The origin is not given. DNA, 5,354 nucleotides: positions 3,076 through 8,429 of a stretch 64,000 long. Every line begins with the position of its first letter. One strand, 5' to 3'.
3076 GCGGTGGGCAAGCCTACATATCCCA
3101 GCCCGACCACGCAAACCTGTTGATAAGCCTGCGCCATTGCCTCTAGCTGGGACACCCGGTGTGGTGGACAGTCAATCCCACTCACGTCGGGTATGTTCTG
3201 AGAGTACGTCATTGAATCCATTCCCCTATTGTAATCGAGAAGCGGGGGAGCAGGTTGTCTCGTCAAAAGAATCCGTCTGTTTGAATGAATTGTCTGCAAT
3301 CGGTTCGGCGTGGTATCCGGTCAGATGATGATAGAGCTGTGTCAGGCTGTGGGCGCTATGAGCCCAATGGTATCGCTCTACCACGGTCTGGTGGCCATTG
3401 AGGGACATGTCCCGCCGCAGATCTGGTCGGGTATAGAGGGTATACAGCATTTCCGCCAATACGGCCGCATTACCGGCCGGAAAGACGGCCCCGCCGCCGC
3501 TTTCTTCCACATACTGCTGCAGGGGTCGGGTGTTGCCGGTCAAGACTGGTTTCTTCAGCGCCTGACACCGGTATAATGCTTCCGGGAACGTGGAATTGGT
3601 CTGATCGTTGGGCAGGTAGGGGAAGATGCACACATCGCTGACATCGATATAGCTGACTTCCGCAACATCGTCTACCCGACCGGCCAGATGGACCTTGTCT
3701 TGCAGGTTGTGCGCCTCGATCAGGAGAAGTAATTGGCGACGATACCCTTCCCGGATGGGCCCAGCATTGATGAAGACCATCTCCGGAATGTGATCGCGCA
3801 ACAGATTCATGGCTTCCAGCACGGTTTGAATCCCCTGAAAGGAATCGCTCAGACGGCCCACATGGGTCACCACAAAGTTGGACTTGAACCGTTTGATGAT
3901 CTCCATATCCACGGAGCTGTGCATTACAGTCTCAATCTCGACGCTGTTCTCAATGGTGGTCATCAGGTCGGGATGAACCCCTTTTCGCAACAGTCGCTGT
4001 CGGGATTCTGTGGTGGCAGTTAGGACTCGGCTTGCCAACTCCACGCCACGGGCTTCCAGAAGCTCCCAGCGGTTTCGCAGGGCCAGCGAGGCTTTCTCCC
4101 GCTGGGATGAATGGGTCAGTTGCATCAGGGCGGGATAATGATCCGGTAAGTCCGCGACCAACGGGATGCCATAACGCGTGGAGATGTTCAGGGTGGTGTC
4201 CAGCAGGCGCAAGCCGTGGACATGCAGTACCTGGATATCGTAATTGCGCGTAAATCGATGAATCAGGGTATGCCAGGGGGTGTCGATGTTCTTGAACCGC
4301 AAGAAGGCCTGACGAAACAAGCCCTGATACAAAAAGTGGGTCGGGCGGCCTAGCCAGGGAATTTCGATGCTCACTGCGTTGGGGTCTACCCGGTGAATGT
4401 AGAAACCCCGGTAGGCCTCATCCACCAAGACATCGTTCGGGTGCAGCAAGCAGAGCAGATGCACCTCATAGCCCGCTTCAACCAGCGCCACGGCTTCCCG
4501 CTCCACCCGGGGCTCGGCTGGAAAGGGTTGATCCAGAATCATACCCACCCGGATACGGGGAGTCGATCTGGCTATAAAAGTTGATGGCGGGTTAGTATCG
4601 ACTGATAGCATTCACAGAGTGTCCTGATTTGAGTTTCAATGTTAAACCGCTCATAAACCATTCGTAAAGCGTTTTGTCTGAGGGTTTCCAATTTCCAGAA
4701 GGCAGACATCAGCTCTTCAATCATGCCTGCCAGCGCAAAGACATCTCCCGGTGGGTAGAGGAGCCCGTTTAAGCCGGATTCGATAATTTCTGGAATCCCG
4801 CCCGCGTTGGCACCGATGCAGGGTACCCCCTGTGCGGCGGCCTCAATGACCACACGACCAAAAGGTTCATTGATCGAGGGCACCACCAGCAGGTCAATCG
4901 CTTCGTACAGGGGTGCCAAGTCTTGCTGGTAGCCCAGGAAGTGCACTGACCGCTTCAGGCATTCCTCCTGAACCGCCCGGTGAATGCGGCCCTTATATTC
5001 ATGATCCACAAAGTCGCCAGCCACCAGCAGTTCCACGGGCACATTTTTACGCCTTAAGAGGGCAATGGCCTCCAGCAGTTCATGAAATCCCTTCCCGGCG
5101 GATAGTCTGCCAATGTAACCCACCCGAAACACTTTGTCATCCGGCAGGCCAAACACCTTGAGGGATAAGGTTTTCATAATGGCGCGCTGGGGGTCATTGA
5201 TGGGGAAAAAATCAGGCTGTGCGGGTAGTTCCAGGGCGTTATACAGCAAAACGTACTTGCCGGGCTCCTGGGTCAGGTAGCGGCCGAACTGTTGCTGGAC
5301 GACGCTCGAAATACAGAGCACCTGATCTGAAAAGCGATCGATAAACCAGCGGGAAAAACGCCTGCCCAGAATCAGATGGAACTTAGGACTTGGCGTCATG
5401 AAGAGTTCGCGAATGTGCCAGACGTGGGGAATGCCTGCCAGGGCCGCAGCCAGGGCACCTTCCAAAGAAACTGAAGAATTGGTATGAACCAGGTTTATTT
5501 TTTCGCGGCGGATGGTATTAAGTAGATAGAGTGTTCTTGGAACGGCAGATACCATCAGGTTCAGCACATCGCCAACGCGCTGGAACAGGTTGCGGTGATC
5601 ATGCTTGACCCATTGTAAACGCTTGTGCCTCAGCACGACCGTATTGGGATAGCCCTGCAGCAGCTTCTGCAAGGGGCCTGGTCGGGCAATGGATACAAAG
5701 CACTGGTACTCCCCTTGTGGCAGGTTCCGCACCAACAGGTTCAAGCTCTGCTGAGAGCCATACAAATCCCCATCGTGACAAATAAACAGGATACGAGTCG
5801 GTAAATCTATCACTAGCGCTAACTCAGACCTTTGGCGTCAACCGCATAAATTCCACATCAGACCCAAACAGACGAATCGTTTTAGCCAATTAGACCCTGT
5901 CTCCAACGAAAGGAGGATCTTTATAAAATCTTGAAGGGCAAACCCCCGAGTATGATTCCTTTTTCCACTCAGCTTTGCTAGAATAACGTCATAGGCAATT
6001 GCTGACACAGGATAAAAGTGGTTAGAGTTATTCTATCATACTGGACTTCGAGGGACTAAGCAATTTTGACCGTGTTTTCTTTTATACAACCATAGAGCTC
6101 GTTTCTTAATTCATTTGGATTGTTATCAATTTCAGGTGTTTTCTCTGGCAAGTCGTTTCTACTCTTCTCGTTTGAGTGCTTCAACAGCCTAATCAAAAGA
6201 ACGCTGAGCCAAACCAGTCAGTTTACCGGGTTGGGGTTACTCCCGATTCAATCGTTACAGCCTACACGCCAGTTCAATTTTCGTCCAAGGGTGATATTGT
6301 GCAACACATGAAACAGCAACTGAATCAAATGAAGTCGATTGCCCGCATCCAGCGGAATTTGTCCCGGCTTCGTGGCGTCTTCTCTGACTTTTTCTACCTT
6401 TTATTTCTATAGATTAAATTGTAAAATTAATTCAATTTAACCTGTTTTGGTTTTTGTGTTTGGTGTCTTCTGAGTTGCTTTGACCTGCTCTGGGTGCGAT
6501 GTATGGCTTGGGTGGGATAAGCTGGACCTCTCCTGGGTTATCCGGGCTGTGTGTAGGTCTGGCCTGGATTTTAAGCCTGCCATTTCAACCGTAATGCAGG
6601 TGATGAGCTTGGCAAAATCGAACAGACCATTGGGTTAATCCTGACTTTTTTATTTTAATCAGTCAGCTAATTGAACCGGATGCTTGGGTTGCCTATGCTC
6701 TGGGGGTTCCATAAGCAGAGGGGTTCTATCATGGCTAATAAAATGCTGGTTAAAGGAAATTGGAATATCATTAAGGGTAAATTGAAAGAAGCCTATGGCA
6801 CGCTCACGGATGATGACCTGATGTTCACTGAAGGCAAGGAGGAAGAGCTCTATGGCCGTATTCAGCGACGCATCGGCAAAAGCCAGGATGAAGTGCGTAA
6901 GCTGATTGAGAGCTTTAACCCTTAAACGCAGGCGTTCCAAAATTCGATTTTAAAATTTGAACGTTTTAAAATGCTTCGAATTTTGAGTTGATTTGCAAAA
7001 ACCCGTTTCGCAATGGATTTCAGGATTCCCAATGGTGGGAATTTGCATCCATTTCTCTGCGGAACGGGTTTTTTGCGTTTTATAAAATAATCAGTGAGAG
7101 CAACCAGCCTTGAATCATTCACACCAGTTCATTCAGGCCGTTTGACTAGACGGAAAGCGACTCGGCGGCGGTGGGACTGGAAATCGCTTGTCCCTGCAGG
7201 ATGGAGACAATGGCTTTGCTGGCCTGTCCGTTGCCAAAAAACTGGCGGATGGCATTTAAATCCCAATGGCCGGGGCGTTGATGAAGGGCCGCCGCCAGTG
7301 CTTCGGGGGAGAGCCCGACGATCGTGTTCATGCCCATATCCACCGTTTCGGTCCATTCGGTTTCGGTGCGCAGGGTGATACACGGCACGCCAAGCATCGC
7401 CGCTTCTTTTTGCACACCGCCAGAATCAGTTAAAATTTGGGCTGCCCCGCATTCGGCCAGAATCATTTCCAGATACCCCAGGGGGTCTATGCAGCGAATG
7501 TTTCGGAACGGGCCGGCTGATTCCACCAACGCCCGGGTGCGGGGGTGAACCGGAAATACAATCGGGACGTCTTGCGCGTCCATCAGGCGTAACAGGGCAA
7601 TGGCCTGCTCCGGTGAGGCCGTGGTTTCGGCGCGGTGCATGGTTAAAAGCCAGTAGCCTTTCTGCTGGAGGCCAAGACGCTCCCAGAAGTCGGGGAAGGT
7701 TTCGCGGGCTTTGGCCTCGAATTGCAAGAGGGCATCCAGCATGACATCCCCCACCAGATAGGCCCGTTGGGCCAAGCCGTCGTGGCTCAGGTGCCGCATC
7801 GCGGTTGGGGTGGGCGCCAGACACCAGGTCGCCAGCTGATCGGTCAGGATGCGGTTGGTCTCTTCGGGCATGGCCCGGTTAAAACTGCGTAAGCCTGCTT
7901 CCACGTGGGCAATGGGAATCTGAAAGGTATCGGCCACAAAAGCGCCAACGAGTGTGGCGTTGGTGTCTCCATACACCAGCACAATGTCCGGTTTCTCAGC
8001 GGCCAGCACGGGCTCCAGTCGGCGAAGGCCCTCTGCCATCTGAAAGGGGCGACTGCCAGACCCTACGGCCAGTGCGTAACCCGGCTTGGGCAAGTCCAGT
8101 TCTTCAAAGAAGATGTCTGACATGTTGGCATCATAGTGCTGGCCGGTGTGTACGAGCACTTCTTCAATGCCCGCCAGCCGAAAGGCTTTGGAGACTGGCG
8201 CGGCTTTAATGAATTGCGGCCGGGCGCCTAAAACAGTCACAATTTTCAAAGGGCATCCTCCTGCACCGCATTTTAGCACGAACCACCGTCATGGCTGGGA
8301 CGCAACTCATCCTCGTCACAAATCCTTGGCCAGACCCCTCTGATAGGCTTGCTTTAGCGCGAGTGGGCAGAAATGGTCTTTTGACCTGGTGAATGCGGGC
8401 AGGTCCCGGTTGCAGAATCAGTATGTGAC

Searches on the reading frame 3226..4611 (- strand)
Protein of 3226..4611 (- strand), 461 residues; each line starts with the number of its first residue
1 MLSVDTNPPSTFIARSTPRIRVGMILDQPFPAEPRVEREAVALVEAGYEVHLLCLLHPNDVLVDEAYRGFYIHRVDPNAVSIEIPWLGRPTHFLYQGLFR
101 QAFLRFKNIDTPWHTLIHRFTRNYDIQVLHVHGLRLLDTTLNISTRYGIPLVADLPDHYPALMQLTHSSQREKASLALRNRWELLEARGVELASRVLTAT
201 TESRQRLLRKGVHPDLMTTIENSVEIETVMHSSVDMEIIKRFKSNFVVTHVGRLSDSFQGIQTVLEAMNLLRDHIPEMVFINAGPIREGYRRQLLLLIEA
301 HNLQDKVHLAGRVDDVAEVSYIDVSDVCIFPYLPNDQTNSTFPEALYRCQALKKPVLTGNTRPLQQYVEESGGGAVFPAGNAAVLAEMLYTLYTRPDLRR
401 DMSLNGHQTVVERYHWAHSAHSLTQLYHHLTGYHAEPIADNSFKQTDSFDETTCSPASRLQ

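Call 46: search_protein_families(library=pfam, proteins=[window:3226-4611:-], max_evalue=0.001)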
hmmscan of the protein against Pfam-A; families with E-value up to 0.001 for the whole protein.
window:3226-4611:- (461 aa): 4 families
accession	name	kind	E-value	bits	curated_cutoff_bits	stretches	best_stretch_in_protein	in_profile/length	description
PF00534.26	Glycos_transf_1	-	5.2e-16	59.1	26.4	1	239-407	9-170/172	Glycosyl transferases group 1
PF13692.12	Glyco_trans_1_4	-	8.4e-14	52.5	27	1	246-394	2-141/142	Glycosyl transferases group 1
PF13579.12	Glyco_trans_4_4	-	6.3e-11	43.3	29.7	1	33-222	4-157/158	Glycosyl transferase 4-like domain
PF13439.12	Glyco_transf_4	-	1.1e-08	35.8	28.5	1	36-227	8-169/170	Glycosyltransferase Family 4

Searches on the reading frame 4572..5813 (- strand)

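Call 46: search_protein_families(library=pfam, proteins=[window:4572-5813:-], max_evalue=0.001)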
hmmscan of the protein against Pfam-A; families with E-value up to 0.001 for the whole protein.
window:4572-5813:- (413 aa): 5 families
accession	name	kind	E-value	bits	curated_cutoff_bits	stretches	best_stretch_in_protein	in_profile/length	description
PF00534.26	Glycos_transf_1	-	3.2e-34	118.4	26.4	1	225-382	12-169/172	Glycosyl transferases group 1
PF13692.12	Glyco_trans_1_4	-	7.2e-32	111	27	1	230-370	3-141/142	Glycosyl transferases group 1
PF13439.12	Glyco_transf_4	-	8.8e-11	42.6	28.5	1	91-194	58-166/170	Glycosyltransferase Family 4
PF20706.3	GT4-conflict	-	2.9e-09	36.8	26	1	225-348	194-324/385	Family 4 Glycosyltransferase in conflict systems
PF13579.12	Glyco_trans_4_4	-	2.8e-07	31.5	29.7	1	91-192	57-157/158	Glycosyl transferase 4-like domain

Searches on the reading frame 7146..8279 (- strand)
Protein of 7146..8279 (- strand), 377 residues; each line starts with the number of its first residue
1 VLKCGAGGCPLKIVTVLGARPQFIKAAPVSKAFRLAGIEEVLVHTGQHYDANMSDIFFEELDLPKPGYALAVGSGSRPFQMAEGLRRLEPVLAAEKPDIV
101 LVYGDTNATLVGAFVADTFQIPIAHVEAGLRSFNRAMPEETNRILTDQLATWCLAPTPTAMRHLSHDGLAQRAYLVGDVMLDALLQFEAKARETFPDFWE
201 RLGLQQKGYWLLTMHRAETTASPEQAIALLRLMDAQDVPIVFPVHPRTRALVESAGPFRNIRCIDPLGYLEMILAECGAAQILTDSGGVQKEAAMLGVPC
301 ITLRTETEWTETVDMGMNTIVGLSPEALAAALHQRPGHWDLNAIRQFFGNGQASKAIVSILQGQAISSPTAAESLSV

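Call 46: search_protein_families(library=pfam, proteins=[window:7146-8279:-], max_evalue=0.001)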
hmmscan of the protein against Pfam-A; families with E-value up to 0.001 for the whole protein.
window:7146-8279:- (377 aa): 2 families
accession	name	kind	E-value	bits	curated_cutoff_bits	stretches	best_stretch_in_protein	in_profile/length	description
PF02350.25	Epimerase_2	-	6.7e-95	318.3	30.6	1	37-361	8-346/347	UDP-N-acetylglucosamine 2-epimerase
PF13579.12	Glyco_trans_4_4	-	0.00019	22.3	29.7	0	36-133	17-106/158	Glycosyl transferase 4-like domain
